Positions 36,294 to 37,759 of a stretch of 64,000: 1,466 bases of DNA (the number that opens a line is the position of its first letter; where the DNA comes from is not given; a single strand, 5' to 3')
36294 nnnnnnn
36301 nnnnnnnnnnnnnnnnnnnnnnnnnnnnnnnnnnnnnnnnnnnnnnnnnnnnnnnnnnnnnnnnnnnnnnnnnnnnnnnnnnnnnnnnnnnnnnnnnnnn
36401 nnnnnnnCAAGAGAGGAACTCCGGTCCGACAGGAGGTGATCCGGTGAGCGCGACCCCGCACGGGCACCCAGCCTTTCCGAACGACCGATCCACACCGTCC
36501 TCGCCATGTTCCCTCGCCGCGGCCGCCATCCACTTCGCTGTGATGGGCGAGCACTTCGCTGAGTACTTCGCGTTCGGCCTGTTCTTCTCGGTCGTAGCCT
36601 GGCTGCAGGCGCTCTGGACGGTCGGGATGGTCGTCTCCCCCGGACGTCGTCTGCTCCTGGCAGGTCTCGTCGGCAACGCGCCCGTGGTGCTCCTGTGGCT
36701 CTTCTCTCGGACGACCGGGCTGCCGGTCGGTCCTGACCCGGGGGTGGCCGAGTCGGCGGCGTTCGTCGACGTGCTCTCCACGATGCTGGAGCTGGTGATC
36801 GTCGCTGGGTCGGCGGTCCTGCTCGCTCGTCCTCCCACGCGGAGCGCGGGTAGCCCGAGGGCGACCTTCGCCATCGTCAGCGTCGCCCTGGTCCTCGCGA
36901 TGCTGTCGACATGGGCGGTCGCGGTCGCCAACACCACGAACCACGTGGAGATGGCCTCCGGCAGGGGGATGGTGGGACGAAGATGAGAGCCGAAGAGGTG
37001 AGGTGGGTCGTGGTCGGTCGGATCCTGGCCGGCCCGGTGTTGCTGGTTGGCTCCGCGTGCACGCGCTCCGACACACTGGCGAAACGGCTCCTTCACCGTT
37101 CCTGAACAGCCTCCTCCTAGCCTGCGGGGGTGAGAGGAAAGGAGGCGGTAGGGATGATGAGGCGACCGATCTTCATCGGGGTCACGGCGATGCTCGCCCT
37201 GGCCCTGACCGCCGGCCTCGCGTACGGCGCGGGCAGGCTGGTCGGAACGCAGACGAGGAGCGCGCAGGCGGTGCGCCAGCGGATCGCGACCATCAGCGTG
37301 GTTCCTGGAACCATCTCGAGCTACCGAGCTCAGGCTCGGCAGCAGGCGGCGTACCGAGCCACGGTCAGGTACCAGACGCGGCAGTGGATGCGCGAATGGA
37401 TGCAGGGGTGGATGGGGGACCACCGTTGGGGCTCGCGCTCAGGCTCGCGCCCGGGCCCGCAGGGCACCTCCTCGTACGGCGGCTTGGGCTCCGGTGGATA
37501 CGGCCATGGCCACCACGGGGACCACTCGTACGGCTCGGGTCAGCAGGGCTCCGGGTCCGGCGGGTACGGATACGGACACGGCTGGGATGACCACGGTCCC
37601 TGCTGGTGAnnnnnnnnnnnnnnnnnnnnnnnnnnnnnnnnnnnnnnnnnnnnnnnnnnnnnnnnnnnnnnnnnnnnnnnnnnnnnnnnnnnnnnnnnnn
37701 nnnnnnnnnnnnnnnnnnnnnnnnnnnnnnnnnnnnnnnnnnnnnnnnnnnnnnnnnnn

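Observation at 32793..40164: Putative metal (copper/zinc) homeostasis island ending in a two-component system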

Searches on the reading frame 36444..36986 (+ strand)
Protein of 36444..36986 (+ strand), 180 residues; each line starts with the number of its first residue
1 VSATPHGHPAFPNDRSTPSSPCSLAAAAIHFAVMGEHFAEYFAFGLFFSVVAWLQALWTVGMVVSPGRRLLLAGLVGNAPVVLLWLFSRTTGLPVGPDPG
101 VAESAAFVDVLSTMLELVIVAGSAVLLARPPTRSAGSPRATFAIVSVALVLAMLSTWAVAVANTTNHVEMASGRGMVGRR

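Call 5: search_protein_families(library=pfam, max_evalue=0.1, proteins=[window:36444-36986:+])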
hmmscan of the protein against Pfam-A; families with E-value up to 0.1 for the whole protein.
window:36444-36986:+ (180 aa): 0 families

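Call 6: search_protein_families(library=ncbifam, max_evalue=0.1, proteins=[window:36444-36986:+])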
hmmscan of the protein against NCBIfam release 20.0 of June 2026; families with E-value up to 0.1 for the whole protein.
window:36444-36986:+ (180 aa): 0 families

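Call 76: search_dna_similar(query=window:36444-36986:+, collection=plasmids, mode=protein, max_rows=15, max_evalue=0.01)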
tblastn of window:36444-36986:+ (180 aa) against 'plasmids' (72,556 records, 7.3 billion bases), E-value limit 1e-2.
Records with a match: 9; places in all: 11; records where one place covers at least 80% of the query: 1.
Best place of each record, by identity: <60% 9.
By first word of the organism name: Mycolicibacterium 5; Mycobacterium 1; Deinococcus 1; Rubrobacter 1; Streptomyces 1.
By predicted mobility (MOB-suite, as given by PLSDB): mobilizable 7; non-mobilizable 2.
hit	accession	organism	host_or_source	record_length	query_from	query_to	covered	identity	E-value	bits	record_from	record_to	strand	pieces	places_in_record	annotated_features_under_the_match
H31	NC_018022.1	Mycolicibacterium chubuense NBB4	-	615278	29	178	83%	32.9%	2e-8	60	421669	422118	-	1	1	hypothetical protein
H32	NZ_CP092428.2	Mycolicibacterium rufum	-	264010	29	171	79%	34.0%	2e-10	66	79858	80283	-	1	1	hypothetical protein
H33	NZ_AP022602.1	Mycobacterium gallinarum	-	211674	23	131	61%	39.5%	1e-13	75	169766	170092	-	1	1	hypothetical protein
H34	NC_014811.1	Mycolicibacterium gilvum Spyr1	creosote contaminated soil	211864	29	129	56%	36.6%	9e-11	67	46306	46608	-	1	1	hypothetical protein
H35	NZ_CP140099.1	Deinococcus sp. AB2017081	pure culture,soil near an iron factory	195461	10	121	62%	31.8%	7e-6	52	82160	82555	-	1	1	hypothetical protein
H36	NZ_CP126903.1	Mycolicibacterium vanbaalenii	cell culture,soil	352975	29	129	56%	34.7%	3e-8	59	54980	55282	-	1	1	hypothetical protein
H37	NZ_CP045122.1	Rubrobacter marinus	single pure culture,marine sediment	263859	22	120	55%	35.0%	4e-7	56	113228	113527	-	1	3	hypothetical protein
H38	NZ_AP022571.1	Mycolicibacterium poriferae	-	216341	29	129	56%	33.7%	5e-9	62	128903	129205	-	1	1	hypothetical protein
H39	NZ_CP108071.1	Streptomyces sp. NBC_00271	-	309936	23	111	49%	36.0%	4e-7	56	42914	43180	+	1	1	hypothetical protein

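Call 77: find_related_loci(query=window:36444-36986:+, collection=metagenome_contigs, flank=6000)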
Query window:36444-36986:+ (180 aa) in metagenome_contigs; peptide patterns used: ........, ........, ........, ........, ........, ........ (x = any residue, [..] = any of these).
551 stretches matched a pattern; 16 encode a relative of the query (tblastn E <= 1e-3); 16 distinct loci.
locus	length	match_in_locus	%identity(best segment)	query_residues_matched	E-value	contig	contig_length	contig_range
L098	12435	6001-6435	67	23-166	5e-54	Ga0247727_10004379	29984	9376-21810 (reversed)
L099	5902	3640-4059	68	22-160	4e-53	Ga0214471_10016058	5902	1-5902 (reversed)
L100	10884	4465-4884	68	22-160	4e-53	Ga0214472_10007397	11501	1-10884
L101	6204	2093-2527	63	23-166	6e-52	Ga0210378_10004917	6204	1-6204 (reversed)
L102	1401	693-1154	58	29-172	1e-50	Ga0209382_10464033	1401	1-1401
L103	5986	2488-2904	63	29-166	3e-49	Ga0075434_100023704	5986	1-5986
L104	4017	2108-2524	62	29-166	1e-48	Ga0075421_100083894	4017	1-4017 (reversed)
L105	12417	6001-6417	61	29-166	7e-48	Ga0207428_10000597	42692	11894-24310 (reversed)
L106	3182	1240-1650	61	30-165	2e-47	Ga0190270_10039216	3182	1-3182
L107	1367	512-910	63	29-160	9e-49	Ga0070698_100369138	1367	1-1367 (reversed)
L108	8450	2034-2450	62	29-166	2e-45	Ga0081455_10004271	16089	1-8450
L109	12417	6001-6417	63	29-166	1e-42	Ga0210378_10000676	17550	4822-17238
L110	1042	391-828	59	20-164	1e-44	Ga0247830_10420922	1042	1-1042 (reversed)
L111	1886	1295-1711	61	29-166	8e-43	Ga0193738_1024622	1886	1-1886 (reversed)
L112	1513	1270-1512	78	29-109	5e-33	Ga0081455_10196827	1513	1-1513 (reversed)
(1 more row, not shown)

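Call 81: get_annotated_region(hit=H34, flank=6000)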
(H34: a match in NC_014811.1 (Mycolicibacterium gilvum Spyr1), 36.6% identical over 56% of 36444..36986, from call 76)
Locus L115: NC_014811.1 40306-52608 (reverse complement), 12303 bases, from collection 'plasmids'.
description: Mycolicibacterium gilvum Spyr1 plasmid pMSPYR101, complete sequence
organism: Mycolicibacterium gilvum Spyr1 (NCBI taxid 278137)
taxonomy: Bacteria; Actinomycetota; Actinomycetes; Mycobacteriales; Mycobacteriaceae; Mycolicibacterium; Mycolicibacterium gilvum; Mycolicibacterium gilvum Spyr1
host: -; source: creosote contaminated soil; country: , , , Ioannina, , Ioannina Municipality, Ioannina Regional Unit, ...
typing (MOB-suite, as given by PLSDB): mobilizable; relaxase MOBF
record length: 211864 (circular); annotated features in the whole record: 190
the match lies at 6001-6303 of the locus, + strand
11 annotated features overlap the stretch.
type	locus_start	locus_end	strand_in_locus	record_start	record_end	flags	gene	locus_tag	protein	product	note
CDS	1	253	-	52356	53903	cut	-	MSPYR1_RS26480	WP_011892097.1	IS1182-like element ISMgi3 family transposase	GO:0006313 - DNA transposition [Evidence IEA]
CDS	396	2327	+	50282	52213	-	-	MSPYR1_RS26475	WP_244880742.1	tyrosine-type recombinase/integrase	GO:0015074 - DNA integration [Evidence IEA]; GO:0006310 - DNA recombination [Evidence IEA]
CDS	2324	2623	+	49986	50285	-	-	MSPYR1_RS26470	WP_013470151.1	DUF6262 family protein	-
CDS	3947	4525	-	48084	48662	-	-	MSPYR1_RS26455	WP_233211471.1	RES domain-containing protein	-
CDS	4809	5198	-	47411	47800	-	-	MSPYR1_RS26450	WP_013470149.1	antitoxin Xre/MbcA/ParS toxin-binding domain-containing protein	-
CDS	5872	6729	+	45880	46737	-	-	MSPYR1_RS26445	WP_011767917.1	hypothetical protein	-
CDS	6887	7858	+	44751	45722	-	-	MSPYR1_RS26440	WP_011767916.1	sterol desaturase family protein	GO:0006629 - lipid metabolic process [Evidence IEA]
CDS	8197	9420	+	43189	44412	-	-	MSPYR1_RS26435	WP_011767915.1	Ig-like domain-containing protein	-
CDS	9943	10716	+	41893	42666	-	ripB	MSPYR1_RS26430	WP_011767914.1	NlpC/P60 family peptidoglycan endopeptidase RipB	-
CDS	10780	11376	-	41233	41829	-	-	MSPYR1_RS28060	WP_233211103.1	response regulator transcription factor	GO:0000160 - phosphorelay signal transduction system [Evidence IEA]; GO:0006355 - regulation of DNA-templated ...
CDS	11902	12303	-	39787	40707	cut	-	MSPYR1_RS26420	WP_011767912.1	M56 family metallopeptidase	-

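Call 82: get_annotated_region(hit=H31, flank=6000)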
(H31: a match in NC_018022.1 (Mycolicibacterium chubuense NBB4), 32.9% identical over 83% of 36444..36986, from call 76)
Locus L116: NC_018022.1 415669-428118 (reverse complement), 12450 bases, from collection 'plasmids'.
description: Mycolicibacterium chubuense NBB4 plasmid pMYCCH.01, complete sequence
organism: Mycolicibacterium chubuense NBB4 (NCBI taxid 710421)
taxonomy: Bacteria; Actinomycetota; Actinomycetes; Mycobacteriales; Mycobacteriaceae; Mycolicibacterium; Mycolicibacterium chubuense; Mycolicibacterium chubuense NBB4
host: -; source: -; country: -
typing (MOB-suite, as given by PLSDB): mobilizable; relaxase MOBF,MOBF
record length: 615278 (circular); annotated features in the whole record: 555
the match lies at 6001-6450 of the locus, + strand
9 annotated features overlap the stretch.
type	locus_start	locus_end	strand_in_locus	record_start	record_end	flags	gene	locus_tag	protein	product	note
CDS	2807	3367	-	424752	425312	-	-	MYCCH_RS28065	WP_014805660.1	RES domain-containing protein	-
CDS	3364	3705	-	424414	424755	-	-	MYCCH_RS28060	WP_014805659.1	antitoxin Xre/MbcA/ParS toxin-binding domain-containing protein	-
CDS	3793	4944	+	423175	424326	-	-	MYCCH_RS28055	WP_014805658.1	hypothetical protein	-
CDS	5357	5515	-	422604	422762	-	-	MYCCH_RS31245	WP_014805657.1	hypothetical protein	-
CDS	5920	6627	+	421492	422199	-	-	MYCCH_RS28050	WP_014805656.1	hypothetical protein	-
CDS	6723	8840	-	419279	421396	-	-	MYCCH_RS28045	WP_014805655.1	heavy metal translocating P-type ATPase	-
CDS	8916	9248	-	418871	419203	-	-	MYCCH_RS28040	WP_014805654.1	metal-sensitive transcriptional regulator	-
CDS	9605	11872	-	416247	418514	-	-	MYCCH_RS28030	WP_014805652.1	heavy metal translocating P-type ATPase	GO:0006812 - monoatomic cation transport [Evidence IEA]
CDS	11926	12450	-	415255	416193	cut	-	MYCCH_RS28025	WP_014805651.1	hypothetical protein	-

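Call 83: get_annotated_region(hit=H37, flank=6000)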
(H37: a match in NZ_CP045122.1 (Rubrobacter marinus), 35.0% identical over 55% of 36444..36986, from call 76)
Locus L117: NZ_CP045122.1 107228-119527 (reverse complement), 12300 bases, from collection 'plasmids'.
description: Rubrobacter marinus strain SCSIO 52915 plasmid unnamed1, complete sequence
organism: Rubrobacter marinus (NCBI taxid 2653852)
taxonomy: Bacteria; Actinomycetota; Rubrobacteria; Rubrobacterales; Rubrobacteraceae; Rubrobacter; Rubrobacter marinus
host: -; source: single pure culture,marine sediment; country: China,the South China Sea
typing (MOB-suite, as given by PLSDB): non-mobilizable
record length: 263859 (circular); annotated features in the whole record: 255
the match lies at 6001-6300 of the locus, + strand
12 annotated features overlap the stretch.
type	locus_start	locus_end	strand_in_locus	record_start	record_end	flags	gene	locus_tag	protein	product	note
CDS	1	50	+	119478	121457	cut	-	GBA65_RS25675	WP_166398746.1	alkaline phosphatase family protein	-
CDS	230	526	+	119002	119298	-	-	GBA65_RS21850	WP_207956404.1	hypothetical protein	-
CDS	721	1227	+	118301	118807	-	-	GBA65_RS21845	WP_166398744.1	DUF3105 domain-containing protein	-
CDS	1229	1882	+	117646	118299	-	-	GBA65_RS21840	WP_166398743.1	DUF305 domain-containing protein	-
CDS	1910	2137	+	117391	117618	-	-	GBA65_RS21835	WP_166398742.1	hypothetical protein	-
CDS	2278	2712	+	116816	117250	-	-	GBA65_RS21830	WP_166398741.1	hypothetical protein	-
CDS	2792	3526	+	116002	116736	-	-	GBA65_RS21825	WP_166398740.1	ZIP family metal transporter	GO:0055085 - transmembrane transport [Evidence IEA]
CDS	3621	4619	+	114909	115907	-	-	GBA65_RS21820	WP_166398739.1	cation diffusion facilitator family transporter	-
CDS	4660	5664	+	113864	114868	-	-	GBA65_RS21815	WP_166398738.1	alkaline phosphatase family protein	-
CDS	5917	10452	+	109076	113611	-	-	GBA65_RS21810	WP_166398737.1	hypothetical protein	-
CDS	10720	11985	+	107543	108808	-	-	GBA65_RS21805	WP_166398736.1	Ig-like domain-containing protein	-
CDS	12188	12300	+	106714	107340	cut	-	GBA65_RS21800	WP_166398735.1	DUF4352 domain-containing protein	-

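Call 89: search_protein_families(library=pfam, max_evalue=0.01, proteins=[L100:3212-4234:+, L098:5372-5935:+])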
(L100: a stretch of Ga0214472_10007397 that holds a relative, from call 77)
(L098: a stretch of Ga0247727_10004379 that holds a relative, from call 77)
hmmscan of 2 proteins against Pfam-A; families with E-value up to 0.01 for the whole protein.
L100:3212-4234:+ (340 aa): 0 families

L098:5372-5935:+ (187 aa): 2 families
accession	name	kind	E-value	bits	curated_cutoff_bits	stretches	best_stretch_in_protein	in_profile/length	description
PF14347.11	DUF4399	-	3.9e-05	24.4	28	1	104-177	1-83/91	Domain of unknown function (DUF4399)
PF19625.5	DUF6130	-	0.00083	19.6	23.7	1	112-168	74-130/153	Family of unknown function (DUF6130)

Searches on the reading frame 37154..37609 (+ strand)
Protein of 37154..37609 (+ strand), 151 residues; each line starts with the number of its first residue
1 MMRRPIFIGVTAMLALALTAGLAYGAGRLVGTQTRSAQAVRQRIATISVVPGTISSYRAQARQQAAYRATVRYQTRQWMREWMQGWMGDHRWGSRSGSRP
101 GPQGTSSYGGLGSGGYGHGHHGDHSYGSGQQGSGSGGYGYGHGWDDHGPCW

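Call 5: search_protein_families(library=pfam, max_evalue=0.1, proteins=[window:37154-37609:+])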
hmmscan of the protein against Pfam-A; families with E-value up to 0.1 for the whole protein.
window:37154-37609:+ (151 aa): 0 families

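Call 6: search_protein_families(library=ncbifam, max_evalue=0.1, proteins=[window:37154-37609:+])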
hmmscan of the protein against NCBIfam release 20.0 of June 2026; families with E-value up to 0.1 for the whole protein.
window:37154-37609:+ (151 aa): 0 families

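Call 49: find_homologous_proteins(query=window:37154-37609:+, max_evalue=0.01)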
Query window:37154-37609:+ (151 aa): 10 proteins with E <= 0.01 among 174 candidates.
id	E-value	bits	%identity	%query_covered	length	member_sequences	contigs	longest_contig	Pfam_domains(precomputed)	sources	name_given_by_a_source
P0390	2.9e-23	101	52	79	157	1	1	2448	-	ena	-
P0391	1.4e-22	99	46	100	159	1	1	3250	-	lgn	-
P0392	1.9e-22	98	55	64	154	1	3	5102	-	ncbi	-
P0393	4.6e-17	81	46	80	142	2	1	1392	-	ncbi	-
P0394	4.0e-14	71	48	63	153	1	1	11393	-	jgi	jgi:hypothetical protein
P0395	3.8e-13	68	44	82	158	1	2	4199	-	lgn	-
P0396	5.9e-12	64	42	77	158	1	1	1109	-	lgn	-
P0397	2.9e-8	52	42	90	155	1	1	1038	-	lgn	-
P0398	9.6e-7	47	44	58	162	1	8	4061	-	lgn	-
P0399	5.9e-6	44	47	58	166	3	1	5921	-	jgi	jgi:hypothetical protein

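Call 50: find_encoding_contigs(protein=P0394, flank=6000, max_places=2)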
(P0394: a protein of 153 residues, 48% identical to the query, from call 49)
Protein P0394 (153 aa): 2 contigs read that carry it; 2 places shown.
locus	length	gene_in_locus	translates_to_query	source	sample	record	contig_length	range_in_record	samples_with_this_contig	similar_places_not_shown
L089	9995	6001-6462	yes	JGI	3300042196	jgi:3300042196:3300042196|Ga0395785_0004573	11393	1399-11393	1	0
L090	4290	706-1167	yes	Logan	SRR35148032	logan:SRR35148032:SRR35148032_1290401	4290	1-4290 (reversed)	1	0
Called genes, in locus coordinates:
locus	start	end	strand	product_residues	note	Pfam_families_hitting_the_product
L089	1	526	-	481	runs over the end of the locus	PF06253:MTTB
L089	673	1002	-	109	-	PF07883:Cupin_2 (weak)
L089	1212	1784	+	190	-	-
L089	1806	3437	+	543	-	PF00115:COX1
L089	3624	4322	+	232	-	PF00072:Response_reg, PF00486:Trans_reg_C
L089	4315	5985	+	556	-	PF00672:HAMP, PF00512:HisKA, PF02518:HATPase_c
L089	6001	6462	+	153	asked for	-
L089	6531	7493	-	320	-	-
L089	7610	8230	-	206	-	PF01545:Cation_efflux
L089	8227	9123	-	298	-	PF01545:Cation_efflux, PF16916:ZT_dimer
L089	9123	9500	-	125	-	PF01022:HTH_5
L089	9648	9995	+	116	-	?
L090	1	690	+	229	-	?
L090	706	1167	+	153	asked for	-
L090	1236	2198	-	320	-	-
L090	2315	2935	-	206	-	PF01545:Cation_efflux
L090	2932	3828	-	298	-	PF01545:Cation_efflux, PF16916:ZT_dimer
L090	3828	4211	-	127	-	PF01022:HTH_5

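Call 51: find_encoding_contigs(protein=P0392, flank=6000, max_places=3)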
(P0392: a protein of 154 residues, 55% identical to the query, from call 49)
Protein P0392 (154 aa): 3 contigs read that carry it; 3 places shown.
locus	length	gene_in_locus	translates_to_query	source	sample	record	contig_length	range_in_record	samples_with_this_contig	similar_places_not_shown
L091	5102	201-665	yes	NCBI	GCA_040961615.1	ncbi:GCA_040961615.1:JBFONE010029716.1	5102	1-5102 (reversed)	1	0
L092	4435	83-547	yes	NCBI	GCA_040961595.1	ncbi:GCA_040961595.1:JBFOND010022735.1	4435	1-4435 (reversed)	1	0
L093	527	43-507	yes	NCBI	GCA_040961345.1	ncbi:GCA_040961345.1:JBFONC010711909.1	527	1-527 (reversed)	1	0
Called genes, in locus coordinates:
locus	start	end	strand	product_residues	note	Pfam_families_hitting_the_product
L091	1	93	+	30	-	?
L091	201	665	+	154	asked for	-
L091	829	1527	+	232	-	PF00072:Response_reg, PF00486:Trans_reg_C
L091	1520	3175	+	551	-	PF00672:HAMP, PF00512:HisKA, PF02518:HATPase_c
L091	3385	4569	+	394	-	PF07995:GSDH, PF24684:Vgb_lyase (faint)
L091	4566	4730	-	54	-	-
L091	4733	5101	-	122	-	?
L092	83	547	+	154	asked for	-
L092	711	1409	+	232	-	PF00072:Response_reg, PF00486:Trans_reg_C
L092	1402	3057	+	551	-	PF00672:HAMP, PF00512:HisKA, PF02518:HATPase_c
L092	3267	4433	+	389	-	?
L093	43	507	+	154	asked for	-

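Call 52: find_encoding_contigs(protein=P0399, flank=6000, max_places=2)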
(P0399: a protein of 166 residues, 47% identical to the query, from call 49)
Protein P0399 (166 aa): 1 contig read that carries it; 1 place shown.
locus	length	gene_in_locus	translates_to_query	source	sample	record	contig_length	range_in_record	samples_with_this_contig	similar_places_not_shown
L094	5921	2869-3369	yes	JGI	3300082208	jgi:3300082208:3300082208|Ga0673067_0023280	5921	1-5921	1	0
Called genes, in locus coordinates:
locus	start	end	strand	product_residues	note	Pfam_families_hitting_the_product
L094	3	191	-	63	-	?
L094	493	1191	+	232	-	PF00072:Response_reg, PF00486:Trans_reg_C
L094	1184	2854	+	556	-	PF00672:HAMP, PF00512:HisKA, PF02518:HATPase_c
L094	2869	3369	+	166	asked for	-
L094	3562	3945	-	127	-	PF13581:HATPase_c_2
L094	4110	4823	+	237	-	PF13545:HTH_Crp_2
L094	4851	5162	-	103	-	PF01740:STAS, PF13466:STAS_2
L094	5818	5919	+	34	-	?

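Call 89: search_protein_families(library=pfam, max_evalue=0.01, proteins=[L089:1212-1784:+])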
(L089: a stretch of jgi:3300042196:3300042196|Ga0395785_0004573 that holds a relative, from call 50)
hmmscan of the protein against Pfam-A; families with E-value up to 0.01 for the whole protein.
L089:1212-1784:+ (190 aa): 0 families
